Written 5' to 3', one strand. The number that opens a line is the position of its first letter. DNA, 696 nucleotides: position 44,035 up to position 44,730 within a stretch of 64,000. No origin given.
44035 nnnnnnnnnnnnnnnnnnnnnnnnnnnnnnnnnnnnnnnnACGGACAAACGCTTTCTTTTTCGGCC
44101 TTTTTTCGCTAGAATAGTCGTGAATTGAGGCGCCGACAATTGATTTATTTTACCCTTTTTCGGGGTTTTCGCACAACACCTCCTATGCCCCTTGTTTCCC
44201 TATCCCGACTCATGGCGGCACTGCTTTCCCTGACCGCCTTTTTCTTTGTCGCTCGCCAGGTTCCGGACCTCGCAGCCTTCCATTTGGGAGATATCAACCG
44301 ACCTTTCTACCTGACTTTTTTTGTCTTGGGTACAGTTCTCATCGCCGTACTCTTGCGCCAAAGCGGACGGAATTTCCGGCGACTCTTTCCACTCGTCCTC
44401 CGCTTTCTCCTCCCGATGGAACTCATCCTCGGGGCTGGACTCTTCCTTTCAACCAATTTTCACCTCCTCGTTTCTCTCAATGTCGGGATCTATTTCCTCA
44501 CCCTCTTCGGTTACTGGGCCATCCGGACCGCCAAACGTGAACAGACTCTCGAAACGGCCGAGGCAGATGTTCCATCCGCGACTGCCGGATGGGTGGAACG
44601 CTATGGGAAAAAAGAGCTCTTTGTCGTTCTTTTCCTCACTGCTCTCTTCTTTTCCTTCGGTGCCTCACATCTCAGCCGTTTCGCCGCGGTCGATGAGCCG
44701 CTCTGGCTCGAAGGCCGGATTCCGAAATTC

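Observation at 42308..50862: Paralog architecture: an inverted GT-C pair flanking a tandem GT-C pair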

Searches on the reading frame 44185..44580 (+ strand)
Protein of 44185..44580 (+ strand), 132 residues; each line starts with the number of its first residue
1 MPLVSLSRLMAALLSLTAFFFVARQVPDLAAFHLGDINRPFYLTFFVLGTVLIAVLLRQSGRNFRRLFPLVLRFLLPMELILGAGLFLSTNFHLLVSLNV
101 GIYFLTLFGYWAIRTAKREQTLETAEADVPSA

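Call 46: search_protein_families(library=pfam, proteins=[window:44185-44580:+], max_evalue=10)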
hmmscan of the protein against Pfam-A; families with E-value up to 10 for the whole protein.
window:44185-44580:+ (132 aa): 1 family
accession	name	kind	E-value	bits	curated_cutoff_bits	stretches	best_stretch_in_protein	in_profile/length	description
PF19885.4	DUF6358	-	0.12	13.1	28.4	1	94-116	7-29/61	Family of unknown function (DUF6358)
